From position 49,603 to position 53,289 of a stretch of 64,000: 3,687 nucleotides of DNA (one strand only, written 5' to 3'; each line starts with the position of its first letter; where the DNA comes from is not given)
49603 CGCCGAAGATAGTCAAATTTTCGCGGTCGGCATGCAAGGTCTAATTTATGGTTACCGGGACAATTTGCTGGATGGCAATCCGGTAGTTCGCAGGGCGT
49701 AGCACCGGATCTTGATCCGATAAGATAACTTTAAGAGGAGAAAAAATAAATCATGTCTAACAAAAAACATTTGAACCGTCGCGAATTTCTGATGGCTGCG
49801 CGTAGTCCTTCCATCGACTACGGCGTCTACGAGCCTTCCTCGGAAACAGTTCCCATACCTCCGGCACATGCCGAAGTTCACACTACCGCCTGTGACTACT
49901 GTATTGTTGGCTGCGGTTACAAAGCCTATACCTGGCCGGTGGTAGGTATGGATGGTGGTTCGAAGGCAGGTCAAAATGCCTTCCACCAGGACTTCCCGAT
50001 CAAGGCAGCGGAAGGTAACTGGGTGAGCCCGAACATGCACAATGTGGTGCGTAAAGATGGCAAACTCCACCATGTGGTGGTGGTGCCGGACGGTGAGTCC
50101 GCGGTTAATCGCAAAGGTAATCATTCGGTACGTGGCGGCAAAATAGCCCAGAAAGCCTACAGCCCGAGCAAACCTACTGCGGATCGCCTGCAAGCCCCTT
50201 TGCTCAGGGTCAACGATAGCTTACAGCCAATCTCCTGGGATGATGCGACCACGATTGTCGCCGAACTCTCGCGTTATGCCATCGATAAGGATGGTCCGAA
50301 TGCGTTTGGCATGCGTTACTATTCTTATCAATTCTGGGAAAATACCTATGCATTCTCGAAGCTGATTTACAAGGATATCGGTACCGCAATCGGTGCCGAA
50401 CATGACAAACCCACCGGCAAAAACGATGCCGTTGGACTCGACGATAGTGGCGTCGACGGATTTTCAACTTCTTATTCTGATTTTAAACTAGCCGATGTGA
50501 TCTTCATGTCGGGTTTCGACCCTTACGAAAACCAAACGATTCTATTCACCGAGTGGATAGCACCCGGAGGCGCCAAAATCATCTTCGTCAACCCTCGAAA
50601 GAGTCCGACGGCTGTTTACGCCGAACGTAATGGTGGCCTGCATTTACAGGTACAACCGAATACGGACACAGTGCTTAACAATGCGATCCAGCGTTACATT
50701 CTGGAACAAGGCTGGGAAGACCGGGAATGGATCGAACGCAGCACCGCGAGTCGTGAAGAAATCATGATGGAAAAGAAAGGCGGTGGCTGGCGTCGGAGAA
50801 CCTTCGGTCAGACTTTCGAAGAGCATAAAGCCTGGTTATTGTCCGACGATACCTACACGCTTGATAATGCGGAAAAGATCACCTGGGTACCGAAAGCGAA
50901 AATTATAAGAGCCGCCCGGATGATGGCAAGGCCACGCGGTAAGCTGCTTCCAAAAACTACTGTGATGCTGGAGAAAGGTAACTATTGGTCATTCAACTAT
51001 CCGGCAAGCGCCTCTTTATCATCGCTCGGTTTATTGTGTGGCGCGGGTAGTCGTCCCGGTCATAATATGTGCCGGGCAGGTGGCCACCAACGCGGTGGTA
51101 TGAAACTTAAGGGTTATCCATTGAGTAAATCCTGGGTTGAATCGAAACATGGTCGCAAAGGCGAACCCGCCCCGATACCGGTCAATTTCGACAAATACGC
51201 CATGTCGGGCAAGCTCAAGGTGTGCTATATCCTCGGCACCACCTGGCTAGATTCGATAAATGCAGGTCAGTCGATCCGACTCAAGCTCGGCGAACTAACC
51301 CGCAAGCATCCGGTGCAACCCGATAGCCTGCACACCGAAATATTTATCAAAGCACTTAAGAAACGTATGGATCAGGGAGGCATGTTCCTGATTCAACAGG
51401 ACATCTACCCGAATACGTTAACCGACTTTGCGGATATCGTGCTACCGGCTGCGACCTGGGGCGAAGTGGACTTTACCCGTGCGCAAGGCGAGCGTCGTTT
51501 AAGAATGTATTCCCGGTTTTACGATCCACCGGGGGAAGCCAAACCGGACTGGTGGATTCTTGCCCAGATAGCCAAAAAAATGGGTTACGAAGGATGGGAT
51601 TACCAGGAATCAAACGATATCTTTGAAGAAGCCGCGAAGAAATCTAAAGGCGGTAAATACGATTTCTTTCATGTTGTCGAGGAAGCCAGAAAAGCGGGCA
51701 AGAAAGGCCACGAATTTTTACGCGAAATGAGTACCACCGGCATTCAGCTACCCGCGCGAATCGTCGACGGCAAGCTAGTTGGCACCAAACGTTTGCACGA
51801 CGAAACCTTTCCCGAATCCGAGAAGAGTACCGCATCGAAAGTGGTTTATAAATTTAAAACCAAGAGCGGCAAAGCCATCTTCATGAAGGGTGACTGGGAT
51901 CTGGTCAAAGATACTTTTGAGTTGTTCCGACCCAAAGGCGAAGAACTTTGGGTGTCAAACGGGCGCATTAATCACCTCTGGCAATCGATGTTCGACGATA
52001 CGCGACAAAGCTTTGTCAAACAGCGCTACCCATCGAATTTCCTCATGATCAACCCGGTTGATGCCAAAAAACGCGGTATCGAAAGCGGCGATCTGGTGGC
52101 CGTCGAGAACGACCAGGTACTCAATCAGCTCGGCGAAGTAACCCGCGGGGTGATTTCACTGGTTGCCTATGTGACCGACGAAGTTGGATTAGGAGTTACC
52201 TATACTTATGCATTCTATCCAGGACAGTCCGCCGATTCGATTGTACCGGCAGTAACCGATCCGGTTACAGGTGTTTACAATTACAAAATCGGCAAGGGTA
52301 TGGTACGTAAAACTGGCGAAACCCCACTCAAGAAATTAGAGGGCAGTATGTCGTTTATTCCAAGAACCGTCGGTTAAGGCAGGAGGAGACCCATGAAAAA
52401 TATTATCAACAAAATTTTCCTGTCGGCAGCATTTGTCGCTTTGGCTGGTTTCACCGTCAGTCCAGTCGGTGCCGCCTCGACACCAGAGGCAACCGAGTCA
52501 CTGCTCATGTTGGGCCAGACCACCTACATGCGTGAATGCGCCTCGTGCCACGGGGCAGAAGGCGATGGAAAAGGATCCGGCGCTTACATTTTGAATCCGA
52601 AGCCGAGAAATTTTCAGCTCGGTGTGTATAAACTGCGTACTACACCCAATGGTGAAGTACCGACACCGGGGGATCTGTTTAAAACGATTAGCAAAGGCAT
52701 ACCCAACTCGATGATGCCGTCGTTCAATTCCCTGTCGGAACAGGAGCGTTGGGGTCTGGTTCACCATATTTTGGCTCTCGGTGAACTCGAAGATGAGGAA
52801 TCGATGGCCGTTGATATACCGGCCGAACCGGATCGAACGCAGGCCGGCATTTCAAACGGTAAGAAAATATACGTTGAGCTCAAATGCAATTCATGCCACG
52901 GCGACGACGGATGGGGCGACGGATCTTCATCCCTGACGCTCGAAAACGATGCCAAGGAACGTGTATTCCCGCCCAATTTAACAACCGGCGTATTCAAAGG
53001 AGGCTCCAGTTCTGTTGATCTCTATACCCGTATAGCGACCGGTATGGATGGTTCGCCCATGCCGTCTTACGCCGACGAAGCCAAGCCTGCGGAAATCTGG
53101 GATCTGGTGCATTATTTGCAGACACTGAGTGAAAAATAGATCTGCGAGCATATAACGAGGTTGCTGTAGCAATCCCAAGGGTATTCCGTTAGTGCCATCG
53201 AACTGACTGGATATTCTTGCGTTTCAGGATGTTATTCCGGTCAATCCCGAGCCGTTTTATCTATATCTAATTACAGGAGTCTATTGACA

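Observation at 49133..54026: Arsenite-oxidase-like Rieske/Mo enzyme with uncertain substrate and a private cytochrome/cupredoxin pair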

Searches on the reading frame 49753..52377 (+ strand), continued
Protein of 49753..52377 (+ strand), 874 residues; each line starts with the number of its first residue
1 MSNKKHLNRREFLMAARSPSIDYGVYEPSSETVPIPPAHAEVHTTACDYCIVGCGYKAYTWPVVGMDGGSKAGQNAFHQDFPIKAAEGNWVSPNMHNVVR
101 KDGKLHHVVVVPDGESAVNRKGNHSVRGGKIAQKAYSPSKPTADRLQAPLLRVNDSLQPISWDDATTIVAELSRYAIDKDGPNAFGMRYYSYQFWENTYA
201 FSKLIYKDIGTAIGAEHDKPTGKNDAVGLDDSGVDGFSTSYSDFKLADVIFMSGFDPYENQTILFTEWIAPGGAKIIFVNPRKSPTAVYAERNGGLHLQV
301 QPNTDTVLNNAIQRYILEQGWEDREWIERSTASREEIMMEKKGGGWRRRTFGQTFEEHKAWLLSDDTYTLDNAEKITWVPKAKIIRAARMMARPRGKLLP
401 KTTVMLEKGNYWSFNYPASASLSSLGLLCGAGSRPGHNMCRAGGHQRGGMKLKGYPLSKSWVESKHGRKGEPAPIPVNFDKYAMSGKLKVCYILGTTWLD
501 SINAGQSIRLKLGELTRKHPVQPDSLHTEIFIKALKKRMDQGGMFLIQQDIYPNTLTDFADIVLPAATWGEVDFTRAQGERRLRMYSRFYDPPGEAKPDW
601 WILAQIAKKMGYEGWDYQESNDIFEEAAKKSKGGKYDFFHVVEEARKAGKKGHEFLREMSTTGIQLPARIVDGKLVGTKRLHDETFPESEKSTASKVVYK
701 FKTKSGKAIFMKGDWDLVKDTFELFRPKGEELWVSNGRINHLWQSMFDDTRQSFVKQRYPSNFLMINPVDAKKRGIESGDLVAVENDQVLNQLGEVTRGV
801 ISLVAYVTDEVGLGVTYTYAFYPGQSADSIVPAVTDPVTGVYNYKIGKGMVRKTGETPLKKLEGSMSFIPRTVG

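Call 79: search_protein_families(library=ncbifam, proteins=[L001:14439-15350:+, L001:15347-15874:+, L001:15913-17334:+, L001:17337-19061:+, L002:14181-15332:+, L003:5224-6363:+], max_evalue=0.00001)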
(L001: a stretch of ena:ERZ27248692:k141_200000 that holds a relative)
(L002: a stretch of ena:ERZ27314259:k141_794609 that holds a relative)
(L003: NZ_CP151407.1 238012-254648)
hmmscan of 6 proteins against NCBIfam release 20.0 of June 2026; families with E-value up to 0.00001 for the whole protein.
L001:14439-15350:+ (303 aa): 1 family
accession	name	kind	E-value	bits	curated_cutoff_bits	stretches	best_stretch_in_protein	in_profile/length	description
NF003465.0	PRK05089.1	equivalog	2.5e-26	92.4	162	1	178-291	63-176/189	cytochrome c oxidase assembly protein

L001:15347-15874:+ (175 aa): 0 families

L001:15913-17334:+ (473 aa): 5 families
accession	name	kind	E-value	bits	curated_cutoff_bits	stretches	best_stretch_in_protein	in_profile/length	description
NF011053.0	PRK14485.1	subfamily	3.6e-67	227.1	1080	1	17-461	11-470/716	putative bifunctional cbb3-type cytochrome c oxidase subunit I/II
TIGR00780.1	ccoN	equivalog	1e-64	219.2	583.15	1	19-463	6-470/474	cytochrome-c oxidase, cbb3-type subunit I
TIGR02891.1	CtaD_CoxA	equivalog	3.5e-11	42.5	670.75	1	204-458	231-476/504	cytochrome c oxidase subunit I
NF050116.1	cyt_aa3_Actin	exception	2.6e-10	39.8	880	1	219-457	246-476/522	aa3-type cytochrome oxidase subunit I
TIGR02882.1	QoxB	equivalog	4.6e-06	25.4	1015.5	1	199-454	269-517/643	cytochrome aa3 quinol oxidase subunit I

L001:17337-19061:+ (574 aa): 9 families
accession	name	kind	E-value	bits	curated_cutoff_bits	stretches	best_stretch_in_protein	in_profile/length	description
NF011054.0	PRK14486.1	equivalog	1e-54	186.1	447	3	59-155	46-142/294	putative bifunctional cbb3-type cytochrome c oxidase subunit II/cytochrome c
NF011055.0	PRK14487.1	subfamily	7.9e-47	159.5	218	1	26-252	33-202/212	cbb3-type cytochrome c oxidase subunit II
TIGR00781.1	ccoO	equivalog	2.3e-44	151.8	200.65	1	59-252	45-224/232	cytochrome-c oxidase, cbb3-type subunit II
NF011053.0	PRK14485.1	subfamily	4.6e-39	134.2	1080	1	57-252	532-703/716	putative bifunctional cbb3-type cytochrome c oxidase subunit I/II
TIGR00782.1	ccoP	equivalog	3.7e-17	62.5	179.95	2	404-500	200-282/285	cytochrome-c oxidase, cbb3-type subunit III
NF033864.1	cytochrome579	equivalog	1.9e-13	50.5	280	0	398-499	39-139/179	cytochrome 579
NF050122.1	bc1_QcrC_actin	exception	2.6e-09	36.7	200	0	273-301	36-64/253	cytochrome bc1 complex diheme cytochrome c subunit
TIGR03872.1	cytochrome_MoxG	equivalog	1.8e-06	28.1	147.8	0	274-372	40-123/133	cytochrome c(L), periplasmic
TIGR04494.1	c550_PedF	equivalog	9.4e-06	25.6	122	0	273-303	46-76/133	cytochrome c-550 PedF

L002:14181-15332:+ (383 aa): 5 families
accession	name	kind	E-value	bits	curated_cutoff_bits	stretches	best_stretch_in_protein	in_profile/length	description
TIGR04039.1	MXAN_0977_Heme2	hypoth_equivalog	6.6e-63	212.8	362.85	1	45-367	1-331/336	MbnH family di-heme enzyme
TIGR03791.1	TTQ_mauG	equivalog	4.5e-62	209.9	443.85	2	51-241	1-193/291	tryptophan tryptophylquinone biosynthesis enzyme MauG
TIGR03981.2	SAM_quin_mod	hypoth_equivalog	5.4e-33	114.5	340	2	127-241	183-301/411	His-Xaa-Ser system-associated MauG-like protein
NF052341.1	hydrazine_gamma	equivalog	5.2e-09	35.5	625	1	48-356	60-338/339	hydrazine synthase subunit gamma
NF052342.1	hydrazine_BC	exception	5.3e-06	24.9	1250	0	49-235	412-577/690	hydrazine synthase subunit beta-gamma fusion subunit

L003:5224-6363:+ (379 aa): 5 families
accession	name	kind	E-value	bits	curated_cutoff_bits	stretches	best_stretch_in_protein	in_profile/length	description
TIGR04039.1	MXAN_0977_Heme2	hypoth_equivalog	9.2e-69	232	362.85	1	41-358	1-325/336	MbnH family di-heme enzyme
TIGR03791.1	TTQ_mauG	equivalog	1.4e-62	211.6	443.85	2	47-240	1-193/291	tryptophan tryptophylquinone biosynthesis enzyme MauG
TIGR03981.2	SAM_quin_mod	hypoth_equivalog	5.5e-34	117.7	340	2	167-242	228-303/411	His-Xaa-Ser system-associated MauG-like protein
NF052341.1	hydrazine_gamma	equivalog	7.4e-08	31.7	625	1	46-354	62-339/339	hydrazine synthase subunit gamma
NF052342.1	hydrazine_BC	exception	8.7e-07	27.5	1250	1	45-354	412-690/690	hydrazine synthase subunit beta-gamma fusion subunit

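Call 93: search_protein_representatives(protein=window:49753-52377:+)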
Query: 874 residues. Proteins with E-value up to 0.001 (for the whole library): 3973; up to 1e-10: 1050; up to 1e-30: 151. The best 150 are listed.
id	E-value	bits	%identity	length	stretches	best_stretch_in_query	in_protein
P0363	8.9e-234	795.0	46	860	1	30-854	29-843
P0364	8.1e-229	778.6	46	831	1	31-871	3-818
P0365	5.9e-218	742.7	45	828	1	31-872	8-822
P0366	1.1e-209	715.3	45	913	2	28-689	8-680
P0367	4.7e-205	700.0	46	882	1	33-851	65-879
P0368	2.4e-203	694.3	45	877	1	27-873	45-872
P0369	2.8e-200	684.2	42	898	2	30-792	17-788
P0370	2.2e-182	625.0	40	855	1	30-873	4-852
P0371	7.3e-166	570.3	60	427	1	354-767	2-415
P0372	2.0e-154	532.5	47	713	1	30-605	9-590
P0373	4.8e-146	504.7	47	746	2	288-796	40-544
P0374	1.9e-144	499.5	39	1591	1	34-812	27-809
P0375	1.1e-137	477.1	50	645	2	30-448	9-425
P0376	7.0e-135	467.8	52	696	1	30-469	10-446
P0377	1.5e-131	456.8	46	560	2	345-797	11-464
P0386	5.7e-96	339.1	35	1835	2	29-472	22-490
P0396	7.1e-87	309.0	39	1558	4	38-307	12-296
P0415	8.7e-74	265.7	34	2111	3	43-453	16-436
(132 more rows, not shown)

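Call 94: search_protein_families(library=pfam, proteins=[P0374, P0386, P0415, P0396], max_evalue=0.00001)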
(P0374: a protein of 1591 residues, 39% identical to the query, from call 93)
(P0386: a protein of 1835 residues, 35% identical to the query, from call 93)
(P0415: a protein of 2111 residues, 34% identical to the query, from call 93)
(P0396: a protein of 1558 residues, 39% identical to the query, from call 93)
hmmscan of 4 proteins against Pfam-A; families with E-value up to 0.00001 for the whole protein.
P0374 (1591 aa): 6 families
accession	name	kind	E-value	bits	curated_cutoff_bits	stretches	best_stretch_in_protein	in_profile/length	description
PF01593.30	Amino_oxidase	-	1.9e-24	87.2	19.8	1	1040-1562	1-443/443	Flavin containing amine oxidoreductase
PF00384.28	Molybdopterin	-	1.5e-23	83.9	24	1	127-608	1-352/353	Molybdopterin oxidoreductase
PF18465.7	Rieske_3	-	3.3e-17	63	25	1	40-119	1-92/96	Rieske 3Fe-4S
PF13450.12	NAD_binding_8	-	5.7e-09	36.6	21.9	1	1035-1075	1-41/68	NAD(P)-binding Rossmann-like domain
PF01266.30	DAO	-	7.6e-09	36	27.9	1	1033-1076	2-44/353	FAD dependent oxidoreductase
PF00890.30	FAD_binding_2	-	2.4e-06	27.5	20.4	1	1033-1072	2-40/414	FAD binding domain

P0386 (1835 aa): 4 families
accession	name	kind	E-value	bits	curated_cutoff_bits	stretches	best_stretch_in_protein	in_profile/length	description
PF07995.17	GSDH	-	1.3e-42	146.7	25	1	1492-1800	9-303/332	Glucose / Sorbosone dehydrogenase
PF00384.28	Molybdopterin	-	4.3e-17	62.6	24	1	131-665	1-352/353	Molybdopterin oxidoreductase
PF07635.16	PSCyt1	-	7.2e-13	49.4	22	0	1095-1128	15-49/59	Planctomycete cytochrome C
PF18465.7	Rieske_3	-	1.9e-11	44.5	25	1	40-115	1-89/96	Rieske 3Fe-4S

P0415 (2111 aa): 5 families
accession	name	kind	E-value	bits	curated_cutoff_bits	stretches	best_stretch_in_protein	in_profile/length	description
PF17990.7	LodA_N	-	5.8e-45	154.3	26.3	1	1633-1830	1-212/213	L-Lysine epsilon oxidase N-terminal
PF18417.6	LodA_C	-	2.1e-17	63.7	25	1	1943-2058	17-139/149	L-lysine epsilon oxidase C-terminal domain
PF18465.7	Rieske_3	-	1.8e-10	41.4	25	1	20-96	1-91/96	Rieske 3Fe-4S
PF00384.28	Molybdopterin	-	1.2e-08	34.8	24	1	107-384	1-183/353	Molybdopterin oxidoreductase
PF01568.27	Molydop_binding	-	9.6e-08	32.5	26.8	1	887-996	4-103/110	Molydopterin dinucleotide binding domain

P0396 (1558 aa): 3 families
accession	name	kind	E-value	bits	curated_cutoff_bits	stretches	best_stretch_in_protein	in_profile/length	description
PF00384.28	Molybdopterin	-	4.8e-15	55.9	24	1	123-692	1-337/353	Molybdopterin oxidoreductase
PF18465.7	Rieske_3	-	4.8e-14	52.9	25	1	21-114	1-93/96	Rieske 3Fe-4S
PF01568.27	Molydop_binding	-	9.1e-08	32.6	26.8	1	950-1047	3-90/110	Molydopterin dinucleotide binding domain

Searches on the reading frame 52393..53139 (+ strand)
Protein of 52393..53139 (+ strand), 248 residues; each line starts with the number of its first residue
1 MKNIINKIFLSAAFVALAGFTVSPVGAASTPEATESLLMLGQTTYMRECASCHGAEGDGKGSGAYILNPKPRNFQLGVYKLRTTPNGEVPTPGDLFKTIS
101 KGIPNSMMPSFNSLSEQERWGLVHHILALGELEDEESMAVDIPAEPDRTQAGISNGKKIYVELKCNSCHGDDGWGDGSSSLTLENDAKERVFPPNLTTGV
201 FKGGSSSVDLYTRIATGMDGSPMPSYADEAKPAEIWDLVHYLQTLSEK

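Call 4: search_protein_families(library=pfam, proteins=[window:52393-53139:+])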
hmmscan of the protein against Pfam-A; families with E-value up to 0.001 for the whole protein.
window:52393-53139:+ (248 aa): 2 families
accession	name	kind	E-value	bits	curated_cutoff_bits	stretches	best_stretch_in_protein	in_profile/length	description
PF00034.26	Cytochrom_C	-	1.9e-24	87.2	21.3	2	40-129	3-89/90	Cytochrome c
PF13442.11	Cytochrome_CBB3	-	2.7e-20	72.9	27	2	41-126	6-68/68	Cytochrome C oxidase, cbb3-type, subunit III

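Call 5: search_protein_families(library=ncbifam, proteins=[window:52393-53139:+])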
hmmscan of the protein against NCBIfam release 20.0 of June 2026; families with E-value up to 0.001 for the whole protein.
window:52393-53139:+ (248 aa): 10 families
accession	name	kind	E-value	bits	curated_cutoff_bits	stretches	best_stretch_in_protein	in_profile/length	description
NF011054.0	PRK14486.1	equivalog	1.8e-17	63.7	447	2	149-245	211-290/294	putative bifunctional cbb3-type cytochrome c oxidase subunit II/cytochrome c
TIGR00782.1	ccoP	equivalog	4.4e-12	45.9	179.95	1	96-247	150-283/285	cytochrome-c oxidase, cbb3-type subunit III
NF050122.1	bc1_QcrC_actin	exception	8.4e-10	38.4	200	1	20-63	23-66/253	cytochrome bc1 complex diheme cytochrome c subunit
NF033864.1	cytochrome579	equivalog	8.2e-09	35.4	280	1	48-111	61-118/179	cytochrome 579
TIGR03806.1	chp_HNE_0200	subfamily_domain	8.5e-07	28.4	313.3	0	128-190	185-245/314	SO2930 family diheme c-type cytochrome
NF045773.1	cytochro_C550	exception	8.5e-06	25.7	125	0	127-182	23-77/118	cytochrome c550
NF045774.1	cytochro_C551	exception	3.5e-05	23.7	118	0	146-176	32-61/110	cytochrome c551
TIGR03872.1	cytochrome_MoxG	equivalog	4.6e-05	23.6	147.8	0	34-60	40-66/133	cytochrome c(L), periplasmic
TIGR04494.1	c550_PedF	equivalog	0.00031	20.7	122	0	34-60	47-73/133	cytochrome c-550 PedF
NF045930.1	Cytc6PetJCyano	equivalog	0.0008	19.3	135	0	151-242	26-102/110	cytochrome c6 PetJ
